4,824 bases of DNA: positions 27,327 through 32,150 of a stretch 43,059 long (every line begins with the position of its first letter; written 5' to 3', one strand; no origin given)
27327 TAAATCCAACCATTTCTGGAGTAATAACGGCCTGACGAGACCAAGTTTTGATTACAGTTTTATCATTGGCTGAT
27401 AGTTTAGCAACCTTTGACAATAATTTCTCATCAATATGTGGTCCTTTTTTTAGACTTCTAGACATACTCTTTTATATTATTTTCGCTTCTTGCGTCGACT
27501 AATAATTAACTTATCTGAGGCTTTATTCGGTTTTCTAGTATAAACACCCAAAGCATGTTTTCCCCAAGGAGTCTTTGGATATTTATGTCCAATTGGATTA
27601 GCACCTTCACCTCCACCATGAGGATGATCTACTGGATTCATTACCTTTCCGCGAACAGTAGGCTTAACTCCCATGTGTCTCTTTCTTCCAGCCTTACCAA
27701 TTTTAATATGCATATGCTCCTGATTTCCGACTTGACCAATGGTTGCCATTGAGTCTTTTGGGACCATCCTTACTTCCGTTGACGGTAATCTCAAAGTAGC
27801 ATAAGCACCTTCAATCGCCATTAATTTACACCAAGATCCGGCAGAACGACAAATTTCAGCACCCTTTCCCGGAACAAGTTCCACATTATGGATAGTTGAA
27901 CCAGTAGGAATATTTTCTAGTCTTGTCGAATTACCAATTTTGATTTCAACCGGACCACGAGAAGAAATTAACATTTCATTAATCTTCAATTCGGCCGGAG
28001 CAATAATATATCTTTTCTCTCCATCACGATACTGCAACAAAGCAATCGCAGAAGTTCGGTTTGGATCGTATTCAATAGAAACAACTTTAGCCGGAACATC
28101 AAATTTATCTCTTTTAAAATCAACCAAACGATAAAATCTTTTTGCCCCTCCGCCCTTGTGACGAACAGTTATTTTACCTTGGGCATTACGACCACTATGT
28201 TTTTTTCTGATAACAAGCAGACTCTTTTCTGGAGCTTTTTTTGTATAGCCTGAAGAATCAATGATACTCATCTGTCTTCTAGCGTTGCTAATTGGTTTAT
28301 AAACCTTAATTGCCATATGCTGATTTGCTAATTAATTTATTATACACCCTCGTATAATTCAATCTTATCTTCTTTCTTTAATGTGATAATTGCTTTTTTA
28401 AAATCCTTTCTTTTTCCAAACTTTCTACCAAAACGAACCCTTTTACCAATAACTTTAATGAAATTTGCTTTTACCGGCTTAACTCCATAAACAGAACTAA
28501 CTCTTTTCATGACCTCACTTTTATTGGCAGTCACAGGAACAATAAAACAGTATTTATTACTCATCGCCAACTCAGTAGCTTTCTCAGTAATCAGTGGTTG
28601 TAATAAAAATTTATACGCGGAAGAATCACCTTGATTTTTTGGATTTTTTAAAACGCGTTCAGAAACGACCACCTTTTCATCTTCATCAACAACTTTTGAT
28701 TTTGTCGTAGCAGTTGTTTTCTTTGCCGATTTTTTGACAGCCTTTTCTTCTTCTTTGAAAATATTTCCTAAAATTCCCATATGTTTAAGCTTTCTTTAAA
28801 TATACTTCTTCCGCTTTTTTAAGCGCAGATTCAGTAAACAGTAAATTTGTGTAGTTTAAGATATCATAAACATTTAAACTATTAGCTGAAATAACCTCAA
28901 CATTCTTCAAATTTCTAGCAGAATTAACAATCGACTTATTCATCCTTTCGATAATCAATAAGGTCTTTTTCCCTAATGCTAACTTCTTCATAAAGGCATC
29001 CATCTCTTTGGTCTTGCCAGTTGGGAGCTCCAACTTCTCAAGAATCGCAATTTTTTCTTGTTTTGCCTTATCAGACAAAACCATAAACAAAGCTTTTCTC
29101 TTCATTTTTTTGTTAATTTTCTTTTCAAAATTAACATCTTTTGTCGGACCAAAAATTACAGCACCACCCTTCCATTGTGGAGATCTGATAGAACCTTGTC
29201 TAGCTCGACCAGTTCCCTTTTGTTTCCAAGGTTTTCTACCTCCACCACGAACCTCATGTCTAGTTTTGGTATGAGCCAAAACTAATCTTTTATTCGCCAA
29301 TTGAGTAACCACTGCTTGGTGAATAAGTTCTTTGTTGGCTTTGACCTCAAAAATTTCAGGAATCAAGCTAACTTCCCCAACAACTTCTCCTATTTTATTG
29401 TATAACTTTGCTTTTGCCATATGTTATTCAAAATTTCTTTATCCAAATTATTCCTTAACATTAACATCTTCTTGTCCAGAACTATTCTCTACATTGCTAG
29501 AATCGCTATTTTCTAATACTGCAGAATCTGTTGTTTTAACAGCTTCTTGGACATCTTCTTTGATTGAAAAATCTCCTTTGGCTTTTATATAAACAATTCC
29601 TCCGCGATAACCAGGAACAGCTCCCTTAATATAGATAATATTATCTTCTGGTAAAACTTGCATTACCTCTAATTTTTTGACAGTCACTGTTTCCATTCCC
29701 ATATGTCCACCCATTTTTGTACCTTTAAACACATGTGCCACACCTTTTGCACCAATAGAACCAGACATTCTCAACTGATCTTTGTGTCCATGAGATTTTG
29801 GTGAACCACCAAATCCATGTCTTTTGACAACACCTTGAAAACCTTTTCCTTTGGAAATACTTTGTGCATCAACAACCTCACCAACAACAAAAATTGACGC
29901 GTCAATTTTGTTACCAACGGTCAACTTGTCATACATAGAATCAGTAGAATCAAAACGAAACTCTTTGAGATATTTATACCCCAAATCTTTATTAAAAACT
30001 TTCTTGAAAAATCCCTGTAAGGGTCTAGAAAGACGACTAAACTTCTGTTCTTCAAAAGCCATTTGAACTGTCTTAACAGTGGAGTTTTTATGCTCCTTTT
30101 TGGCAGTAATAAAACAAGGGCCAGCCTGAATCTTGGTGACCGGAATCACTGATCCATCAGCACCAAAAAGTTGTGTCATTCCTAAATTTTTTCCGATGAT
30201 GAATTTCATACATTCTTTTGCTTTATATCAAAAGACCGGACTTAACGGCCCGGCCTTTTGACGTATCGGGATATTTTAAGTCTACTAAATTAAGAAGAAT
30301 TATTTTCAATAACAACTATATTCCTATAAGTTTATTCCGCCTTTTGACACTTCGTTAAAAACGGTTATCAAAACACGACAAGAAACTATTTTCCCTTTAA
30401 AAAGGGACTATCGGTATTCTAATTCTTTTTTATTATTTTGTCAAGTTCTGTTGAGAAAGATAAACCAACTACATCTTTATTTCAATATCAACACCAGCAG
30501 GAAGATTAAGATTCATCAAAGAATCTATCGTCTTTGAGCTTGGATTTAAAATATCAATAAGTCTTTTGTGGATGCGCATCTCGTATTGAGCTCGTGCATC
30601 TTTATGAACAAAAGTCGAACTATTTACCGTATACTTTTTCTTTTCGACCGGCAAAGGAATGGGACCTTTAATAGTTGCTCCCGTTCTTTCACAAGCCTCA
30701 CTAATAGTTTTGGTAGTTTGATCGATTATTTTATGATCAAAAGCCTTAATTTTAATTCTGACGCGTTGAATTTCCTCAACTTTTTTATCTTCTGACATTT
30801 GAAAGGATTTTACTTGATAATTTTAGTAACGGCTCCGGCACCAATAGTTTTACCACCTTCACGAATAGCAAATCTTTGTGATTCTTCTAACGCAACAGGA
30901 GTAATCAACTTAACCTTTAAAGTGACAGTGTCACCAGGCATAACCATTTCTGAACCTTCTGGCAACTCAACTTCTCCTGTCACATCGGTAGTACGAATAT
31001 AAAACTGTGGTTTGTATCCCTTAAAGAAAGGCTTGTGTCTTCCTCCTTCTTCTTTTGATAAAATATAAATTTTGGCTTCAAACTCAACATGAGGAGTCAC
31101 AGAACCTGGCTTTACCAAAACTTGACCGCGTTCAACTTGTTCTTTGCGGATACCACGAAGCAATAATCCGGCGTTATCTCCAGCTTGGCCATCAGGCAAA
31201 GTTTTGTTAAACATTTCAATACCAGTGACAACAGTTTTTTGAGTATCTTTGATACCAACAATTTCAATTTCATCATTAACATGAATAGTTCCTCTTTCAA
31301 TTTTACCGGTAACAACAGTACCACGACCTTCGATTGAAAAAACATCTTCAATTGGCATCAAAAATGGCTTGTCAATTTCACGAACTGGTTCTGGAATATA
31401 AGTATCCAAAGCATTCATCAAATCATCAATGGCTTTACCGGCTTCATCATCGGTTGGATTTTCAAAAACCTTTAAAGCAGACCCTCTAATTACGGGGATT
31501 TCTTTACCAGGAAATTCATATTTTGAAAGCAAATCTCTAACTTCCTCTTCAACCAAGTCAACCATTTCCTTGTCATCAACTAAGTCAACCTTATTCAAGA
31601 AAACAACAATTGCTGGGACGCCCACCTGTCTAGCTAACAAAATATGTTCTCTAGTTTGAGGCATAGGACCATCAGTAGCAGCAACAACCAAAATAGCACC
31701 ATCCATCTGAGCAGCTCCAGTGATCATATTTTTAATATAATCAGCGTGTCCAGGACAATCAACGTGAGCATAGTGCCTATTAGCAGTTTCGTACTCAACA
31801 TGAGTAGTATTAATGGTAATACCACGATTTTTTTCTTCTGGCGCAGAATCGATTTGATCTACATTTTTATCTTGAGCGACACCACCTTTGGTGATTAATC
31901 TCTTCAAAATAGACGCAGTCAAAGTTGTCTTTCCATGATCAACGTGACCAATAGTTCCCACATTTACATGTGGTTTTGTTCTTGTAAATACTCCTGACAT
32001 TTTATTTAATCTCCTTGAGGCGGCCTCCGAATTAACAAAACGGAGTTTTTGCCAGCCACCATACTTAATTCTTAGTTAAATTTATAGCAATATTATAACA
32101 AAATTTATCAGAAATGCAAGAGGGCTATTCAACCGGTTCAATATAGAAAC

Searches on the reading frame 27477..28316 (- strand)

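Call 34: search_protein_families(library=pfam, proteins=[window:27477-28316:-], max_evalue=0.001)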
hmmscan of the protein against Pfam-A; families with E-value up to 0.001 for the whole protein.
window:27477-28316:- (279 aa): 2 families
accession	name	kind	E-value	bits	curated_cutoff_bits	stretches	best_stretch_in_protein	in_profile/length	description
PF03947.24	Ribosomal_L2_C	-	1.8e-49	167.4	33.7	1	126-252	1-126/126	Ribosomal Proteins L2, C-terminal domain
PF00181.30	Ribosomal_L2_N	-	5.2e-34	116.6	23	1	42-118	1-77/77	Ribosomal Proteins L2, RNA binding N-terminal domain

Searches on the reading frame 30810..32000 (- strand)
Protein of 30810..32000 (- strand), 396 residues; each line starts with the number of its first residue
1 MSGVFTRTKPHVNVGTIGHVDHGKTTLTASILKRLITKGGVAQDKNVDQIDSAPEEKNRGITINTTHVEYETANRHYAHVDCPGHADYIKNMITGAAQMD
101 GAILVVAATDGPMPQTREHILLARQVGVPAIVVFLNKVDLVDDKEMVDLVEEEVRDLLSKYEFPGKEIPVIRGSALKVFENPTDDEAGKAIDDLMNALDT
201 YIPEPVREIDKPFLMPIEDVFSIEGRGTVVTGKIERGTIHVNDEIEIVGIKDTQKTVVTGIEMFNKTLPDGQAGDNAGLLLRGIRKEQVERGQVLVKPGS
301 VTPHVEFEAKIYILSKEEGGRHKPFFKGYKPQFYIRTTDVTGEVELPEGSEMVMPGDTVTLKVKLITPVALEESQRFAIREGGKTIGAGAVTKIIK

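Call 33: search_protein_families(library=pfam, proteins=[window:30810-32000:-], max_evalue=0.001)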
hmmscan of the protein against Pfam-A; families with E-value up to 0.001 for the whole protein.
window:30810-32000:- (396 aa): 4 families
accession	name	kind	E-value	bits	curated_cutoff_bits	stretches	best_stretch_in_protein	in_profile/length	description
PF00009.33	GTP_EFTU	-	3.4e-65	219.6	26.5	1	9-203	1-187/188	Elongation factor Tu GTP binding domain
PF03143.23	GTP_EFTU_D3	-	2.3e-38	131.2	27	1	300-394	1-105/106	Elongation factor Tu C-terminal domain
PF03144.31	GTP_EFTU_D2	-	2.6e-19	69.9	30.3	1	227-295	1-72/73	Elongation factor Tu domain 2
PF01926.29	MMR_HSR1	-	0.00052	20.5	21.9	0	14-136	2-112/113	50S ribosome-binding GTPase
